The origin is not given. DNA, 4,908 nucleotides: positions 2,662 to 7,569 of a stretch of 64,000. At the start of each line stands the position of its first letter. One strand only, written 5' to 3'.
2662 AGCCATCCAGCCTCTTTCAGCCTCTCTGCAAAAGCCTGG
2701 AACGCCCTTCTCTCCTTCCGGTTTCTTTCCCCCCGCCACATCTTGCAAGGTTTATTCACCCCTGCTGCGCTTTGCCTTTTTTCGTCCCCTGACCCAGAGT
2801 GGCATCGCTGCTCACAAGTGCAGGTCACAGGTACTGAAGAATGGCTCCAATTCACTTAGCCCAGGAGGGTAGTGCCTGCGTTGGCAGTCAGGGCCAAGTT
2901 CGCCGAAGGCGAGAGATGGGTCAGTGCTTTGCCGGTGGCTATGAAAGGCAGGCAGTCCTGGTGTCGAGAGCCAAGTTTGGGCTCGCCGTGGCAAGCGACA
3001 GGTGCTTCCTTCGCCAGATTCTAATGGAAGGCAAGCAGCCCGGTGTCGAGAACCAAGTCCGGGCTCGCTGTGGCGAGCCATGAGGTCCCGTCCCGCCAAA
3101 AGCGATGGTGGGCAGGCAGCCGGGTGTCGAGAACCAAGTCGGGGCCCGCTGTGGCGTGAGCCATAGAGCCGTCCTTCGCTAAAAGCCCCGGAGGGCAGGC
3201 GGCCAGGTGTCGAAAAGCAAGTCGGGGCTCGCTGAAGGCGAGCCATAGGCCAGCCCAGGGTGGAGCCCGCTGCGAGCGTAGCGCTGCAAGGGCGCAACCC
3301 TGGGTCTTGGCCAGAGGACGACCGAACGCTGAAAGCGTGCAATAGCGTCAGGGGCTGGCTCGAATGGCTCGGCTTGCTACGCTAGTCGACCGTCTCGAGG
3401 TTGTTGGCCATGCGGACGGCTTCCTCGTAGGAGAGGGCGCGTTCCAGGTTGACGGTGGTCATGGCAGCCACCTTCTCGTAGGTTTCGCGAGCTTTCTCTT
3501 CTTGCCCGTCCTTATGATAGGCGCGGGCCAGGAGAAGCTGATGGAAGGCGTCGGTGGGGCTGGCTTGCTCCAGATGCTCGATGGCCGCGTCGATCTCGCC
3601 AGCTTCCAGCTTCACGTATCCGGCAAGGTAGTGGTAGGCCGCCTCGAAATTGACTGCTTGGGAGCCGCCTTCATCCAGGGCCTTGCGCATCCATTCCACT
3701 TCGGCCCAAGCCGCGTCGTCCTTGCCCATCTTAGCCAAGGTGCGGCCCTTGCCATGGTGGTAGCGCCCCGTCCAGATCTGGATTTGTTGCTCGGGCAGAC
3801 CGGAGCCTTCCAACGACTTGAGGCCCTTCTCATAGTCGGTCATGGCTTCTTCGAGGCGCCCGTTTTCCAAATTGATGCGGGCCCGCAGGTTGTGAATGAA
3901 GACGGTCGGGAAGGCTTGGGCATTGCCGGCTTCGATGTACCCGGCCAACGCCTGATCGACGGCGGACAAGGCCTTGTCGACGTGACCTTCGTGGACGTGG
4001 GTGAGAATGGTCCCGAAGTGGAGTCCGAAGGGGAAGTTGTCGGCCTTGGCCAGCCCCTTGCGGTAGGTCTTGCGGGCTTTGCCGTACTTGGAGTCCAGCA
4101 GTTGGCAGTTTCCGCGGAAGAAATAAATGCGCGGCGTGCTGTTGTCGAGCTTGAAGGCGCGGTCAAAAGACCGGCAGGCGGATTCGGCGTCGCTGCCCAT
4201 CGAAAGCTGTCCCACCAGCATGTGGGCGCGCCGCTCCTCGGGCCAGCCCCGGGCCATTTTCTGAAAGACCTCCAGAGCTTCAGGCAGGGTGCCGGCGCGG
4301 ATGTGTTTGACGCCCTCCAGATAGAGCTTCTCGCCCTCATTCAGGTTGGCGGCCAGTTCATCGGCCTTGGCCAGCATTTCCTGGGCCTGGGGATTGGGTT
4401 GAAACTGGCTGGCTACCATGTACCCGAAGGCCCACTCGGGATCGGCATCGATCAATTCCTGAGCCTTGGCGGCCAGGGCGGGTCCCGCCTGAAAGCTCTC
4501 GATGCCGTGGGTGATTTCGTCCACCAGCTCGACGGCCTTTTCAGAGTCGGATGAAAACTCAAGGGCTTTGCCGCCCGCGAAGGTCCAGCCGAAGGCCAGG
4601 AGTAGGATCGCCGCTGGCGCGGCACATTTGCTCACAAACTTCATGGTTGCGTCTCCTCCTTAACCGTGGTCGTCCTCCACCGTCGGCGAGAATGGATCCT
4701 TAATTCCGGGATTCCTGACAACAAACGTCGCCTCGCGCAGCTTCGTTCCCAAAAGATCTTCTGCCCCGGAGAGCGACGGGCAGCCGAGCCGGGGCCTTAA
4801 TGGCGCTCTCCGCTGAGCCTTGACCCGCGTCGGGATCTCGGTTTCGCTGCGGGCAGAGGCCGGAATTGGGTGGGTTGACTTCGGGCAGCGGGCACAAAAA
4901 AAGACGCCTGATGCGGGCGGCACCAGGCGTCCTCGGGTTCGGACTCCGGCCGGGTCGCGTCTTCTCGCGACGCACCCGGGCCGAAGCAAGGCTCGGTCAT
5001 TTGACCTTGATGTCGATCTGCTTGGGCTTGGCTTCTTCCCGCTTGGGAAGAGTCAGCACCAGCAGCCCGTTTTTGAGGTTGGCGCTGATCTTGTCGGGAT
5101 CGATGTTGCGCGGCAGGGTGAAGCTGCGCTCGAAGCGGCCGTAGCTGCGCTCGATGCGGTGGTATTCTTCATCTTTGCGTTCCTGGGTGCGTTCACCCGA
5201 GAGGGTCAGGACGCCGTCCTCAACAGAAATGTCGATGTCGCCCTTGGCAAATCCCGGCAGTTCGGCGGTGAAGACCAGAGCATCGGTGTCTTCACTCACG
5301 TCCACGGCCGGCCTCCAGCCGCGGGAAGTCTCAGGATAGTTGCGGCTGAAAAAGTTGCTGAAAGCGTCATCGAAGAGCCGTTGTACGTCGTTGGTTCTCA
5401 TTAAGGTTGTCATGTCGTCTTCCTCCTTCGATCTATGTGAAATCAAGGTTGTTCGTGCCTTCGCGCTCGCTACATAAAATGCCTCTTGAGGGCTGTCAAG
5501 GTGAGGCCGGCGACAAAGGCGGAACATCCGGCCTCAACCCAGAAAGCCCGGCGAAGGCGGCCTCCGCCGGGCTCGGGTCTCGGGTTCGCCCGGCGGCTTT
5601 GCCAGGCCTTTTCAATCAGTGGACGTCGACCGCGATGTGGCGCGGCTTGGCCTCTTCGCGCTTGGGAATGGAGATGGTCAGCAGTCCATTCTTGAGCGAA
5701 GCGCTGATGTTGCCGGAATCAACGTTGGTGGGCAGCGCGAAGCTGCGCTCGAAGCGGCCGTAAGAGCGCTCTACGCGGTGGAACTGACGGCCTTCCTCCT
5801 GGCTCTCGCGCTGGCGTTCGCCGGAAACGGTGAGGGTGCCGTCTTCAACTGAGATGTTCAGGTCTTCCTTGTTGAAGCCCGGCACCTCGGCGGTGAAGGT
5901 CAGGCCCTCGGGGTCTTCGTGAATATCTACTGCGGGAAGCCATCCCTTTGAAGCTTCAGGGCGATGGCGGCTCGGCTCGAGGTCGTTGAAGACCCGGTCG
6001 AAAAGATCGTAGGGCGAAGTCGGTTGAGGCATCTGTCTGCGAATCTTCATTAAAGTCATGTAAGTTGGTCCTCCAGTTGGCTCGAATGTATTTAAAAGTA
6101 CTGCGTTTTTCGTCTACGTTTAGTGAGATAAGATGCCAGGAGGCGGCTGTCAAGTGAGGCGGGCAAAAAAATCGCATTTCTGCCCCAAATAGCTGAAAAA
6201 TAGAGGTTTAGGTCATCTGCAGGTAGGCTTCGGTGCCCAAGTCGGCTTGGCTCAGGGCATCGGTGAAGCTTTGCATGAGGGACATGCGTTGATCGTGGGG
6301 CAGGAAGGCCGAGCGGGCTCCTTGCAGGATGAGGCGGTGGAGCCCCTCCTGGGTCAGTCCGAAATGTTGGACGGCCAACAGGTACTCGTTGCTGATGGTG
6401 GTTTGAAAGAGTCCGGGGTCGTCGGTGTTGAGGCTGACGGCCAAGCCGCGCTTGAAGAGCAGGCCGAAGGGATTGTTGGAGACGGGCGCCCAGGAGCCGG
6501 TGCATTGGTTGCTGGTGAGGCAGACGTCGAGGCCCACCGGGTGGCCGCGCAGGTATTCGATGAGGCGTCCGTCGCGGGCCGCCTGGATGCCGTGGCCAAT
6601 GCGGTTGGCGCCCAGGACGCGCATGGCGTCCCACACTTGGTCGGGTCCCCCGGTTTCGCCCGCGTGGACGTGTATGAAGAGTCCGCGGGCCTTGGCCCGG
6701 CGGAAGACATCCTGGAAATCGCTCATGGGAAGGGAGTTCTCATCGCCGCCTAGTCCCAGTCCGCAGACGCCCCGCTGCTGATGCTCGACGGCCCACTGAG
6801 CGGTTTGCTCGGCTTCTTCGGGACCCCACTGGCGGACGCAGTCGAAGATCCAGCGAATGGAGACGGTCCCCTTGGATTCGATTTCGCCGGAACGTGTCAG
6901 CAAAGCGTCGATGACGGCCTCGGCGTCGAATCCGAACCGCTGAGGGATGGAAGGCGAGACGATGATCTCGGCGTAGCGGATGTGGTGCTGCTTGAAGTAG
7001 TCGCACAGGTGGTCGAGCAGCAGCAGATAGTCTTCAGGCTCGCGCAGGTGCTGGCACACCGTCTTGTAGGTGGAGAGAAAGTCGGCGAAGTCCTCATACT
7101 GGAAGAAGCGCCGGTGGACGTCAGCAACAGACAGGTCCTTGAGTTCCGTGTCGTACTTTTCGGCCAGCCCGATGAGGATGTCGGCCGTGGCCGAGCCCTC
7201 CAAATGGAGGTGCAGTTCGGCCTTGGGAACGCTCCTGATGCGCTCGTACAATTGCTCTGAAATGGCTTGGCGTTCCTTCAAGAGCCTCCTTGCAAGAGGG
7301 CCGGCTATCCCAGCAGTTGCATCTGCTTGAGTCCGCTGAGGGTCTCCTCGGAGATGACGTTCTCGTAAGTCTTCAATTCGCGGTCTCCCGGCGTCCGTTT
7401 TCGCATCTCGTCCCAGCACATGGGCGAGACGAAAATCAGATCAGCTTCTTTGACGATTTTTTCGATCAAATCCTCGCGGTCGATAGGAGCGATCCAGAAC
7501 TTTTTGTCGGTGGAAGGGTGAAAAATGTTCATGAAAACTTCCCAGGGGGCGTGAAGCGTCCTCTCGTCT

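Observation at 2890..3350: Novel structured intergenic repeat family: tandem hairpin units plus a conserved ~100-bp terminal module, at three loci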

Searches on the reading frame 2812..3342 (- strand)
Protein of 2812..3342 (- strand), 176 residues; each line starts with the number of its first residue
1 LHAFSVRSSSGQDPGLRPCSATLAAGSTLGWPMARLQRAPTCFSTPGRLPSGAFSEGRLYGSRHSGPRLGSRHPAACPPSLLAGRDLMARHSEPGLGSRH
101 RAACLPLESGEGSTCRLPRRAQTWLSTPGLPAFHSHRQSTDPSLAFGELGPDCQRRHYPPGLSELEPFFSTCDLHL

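Call 31: find_homologous_proteins(query=window:2812-3342:-, max_evalue=0.01)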
Query window:2812-3342:-: 634 candidates shared short words with the query, none scored E <= 0.01.

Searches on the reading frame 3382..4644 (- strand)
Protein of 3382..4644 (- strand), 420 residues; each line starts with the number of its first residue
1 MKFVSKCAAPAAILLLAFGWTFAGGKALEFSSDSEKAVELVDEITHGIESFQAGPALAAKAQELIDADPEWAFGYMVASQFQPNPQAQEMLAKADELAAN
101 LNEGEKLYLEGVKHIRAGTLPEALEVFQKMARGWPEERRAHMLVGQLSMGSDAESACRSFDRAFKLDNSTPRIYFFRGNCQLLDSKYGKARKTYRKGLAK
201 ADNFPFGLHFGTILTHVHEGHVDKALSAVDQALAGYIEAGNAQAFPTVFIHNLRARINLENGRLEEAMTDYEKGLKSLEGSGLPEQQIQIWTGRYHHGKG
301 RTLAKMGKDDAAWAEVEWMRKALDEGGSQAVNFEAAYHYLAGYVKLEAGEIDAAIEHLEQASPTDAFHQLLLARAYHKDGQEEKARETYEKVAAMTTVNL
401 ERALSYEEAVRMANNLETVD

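Call 21: find_encoding_contigs(protein=window:3382-4644:-, flank=10000, max_places=10)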
Protein window:3382-4644:- (420 aa): 1 contig read that carries it; 1 place shown.
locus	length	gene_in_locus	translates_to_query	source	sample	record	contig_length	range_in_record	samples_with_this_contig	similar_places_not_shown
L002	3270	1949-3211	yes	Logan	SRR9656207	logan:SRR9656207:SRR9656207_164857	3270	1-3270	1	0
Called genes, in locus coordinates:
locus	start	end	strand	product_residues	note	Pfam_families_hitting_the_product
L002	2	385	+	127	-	?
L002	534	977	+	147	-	PF00011:HSP20, PF17886:ArsA_HSP20 (faint)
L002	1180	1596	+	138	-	PF00011:HSP20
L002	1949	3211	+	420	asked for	PF13181:TPR_8 (faint), PF13428:TPR_14 (faint), PF23914:TPR_CcmH_CycH (faint), PF13432:TPR_16 (faint), PF13424:TPR_12 (faint), PF21033:RMD1-3 (faint), PF07719:TPR_2 (faint), PF14559:TPR_19 (weak), +4 more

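Call 46: search_protein_families(library=pfam, proteins=[window:3382-4644:-], max_evalue=0.01)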
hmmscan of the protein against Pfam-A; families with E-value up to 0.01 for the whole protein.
window:3382-4644:- (420 aa): 18 families
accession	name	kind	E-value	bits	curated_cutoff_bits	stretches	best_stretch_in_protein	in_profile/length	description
PF07719.23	TPR_2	-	2.1e-14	52.8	27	0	250-276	3-29/34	Tetratricopeptide repeat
PF13432.12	TPR_16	-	1.3e-12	48.3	32.7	0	339-393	1-58/65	Tetratricopeptide repeat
PF13428.12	TPR_14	-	2.9e-12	46.4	23.5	0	338-375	4-44/44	Tetratricopeptide repeat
PF14559.12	TPR_19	-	2.8e-10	40.8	25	1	346-394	2-53/68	Tetratricopeptide repeat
PF13424.12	TPR_12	-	6.1e-10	39.6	30.1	0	217-277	14-74/77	Tetratricopeptide repeat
PF13414.12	TPR_11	-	3.3e-09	36.7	26.8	0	259-276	5-22/42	TPR repeat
PF13181.12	TPR_8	-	1.1e-08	34.9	25.7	0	371-393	6-28/34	Tetratricopeptide repeat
PF00515.34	TPR_1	-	3.2e-08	33.5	27.8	0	250-276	3-29/34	Tetratricopeptide repeat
PF23914.1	TPR_CcmH_CycH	-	2.8e-07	30.9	42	0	360-415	44-99/158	Cytochrome c-type biogenesis protein H TPR domain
PF07721.20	TPR_4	-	5e-06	27.1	27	0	368-390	3-25/26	Tetratricopeptide repeat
PF13431.12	TPR_17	-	1.1e-05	25.7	24.4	0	362-387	9-34/34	Tetratricopeptide repeat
PF23300.3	HEAT_Nup120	-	8.5e-05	22.9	29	0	333-362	24-53/170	Nucleoporin Nup120, HEAT repeats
PF17874.7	TPR_MalT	-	9.1e-05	22.3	45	1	215-289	89-162/336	MalT-like TPR region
PF12895.13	ANAPC3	-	0.00046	20.9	27.2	0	337-391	25-81/82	Anaphase-promoting complex, cyclosome, subunit 3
PF01535.26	PPR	-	0.0018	18.9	25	0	116-131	12-27/31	PPR repeat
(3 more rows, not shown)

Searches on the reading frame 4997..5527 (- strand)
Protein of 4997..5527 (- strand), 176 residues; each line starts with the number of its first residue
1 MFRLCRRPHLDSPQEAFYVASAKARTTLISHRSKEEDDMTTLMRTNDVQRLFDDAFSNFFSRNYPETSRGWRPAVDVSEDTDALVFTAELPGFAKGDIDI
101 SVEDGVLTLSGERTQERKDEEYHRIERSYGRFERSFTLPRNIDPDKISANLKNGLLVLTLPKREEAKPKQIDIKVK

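Call 46: search_protein_families(library=pfam, proteins=[window:4997-5527:-], max_evalue=0.01)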
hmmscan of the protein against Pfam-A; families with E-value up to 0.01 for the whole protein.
window:4997-5527:- (176 aa): 2 families
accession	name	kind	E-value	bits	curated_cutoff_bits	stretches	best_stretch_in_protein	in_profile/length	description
PF00011.27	HSP20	-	1.2e-28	99.7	20.8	1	77-174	2-100/102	Hsp20/alpha crystallin family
PF17886.7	ArsA_HSP20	-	0.00023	21.1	22.5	1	85-157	5-60/63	HSP20-like domain found in ArsA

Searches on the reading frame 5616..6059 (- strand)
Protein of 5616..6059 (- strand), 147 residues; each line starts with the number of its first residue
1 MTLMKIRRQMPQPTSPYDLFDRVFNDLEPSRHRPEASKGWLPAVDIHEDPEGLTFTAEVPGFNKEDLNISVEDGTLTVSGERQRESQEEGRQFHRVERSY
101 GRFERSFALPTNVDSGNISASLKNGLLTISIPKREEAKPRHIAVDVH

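Call 46: search_protein_families(library=pfam, proteins=[window:5616-6059:-], max_evalue=0.01)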
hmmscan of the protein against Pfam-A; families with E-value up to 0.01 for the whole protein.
window:5616-6059:- (147 aa): 2 families
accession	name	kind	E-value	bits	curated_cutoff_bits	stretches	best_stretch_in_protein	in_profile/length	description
PF00011.27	HSP20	-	3.4e-29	101.4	20.8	1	45-144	1-101/102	Hsp20/alpha crystallin family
PF17886.7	ArsA_HSP20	-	9.7e-06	25.5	22.5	1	57-130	8-62/63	HSP20-like domain found in ArsA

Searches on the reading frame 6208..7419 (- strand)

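Call 55: search_protein_families(library=pfam, proteins=[window:6208-7419:-], max_evalue=0.00001)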
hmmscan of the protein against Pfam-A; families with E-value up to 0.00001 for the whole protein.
window:6208-7419:- (403 aa): 2 families
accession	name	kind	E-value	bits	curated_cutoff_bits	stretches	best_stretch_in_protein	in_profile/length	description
PF00962.28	A_deaminase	-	2.3e-76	257.5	27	1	65-384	1-326/330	Adenosine deaminase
PF19326.5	AMP_deaminase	-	3.5e-07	29.4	27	1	246-356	451-560/630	AMP deaminase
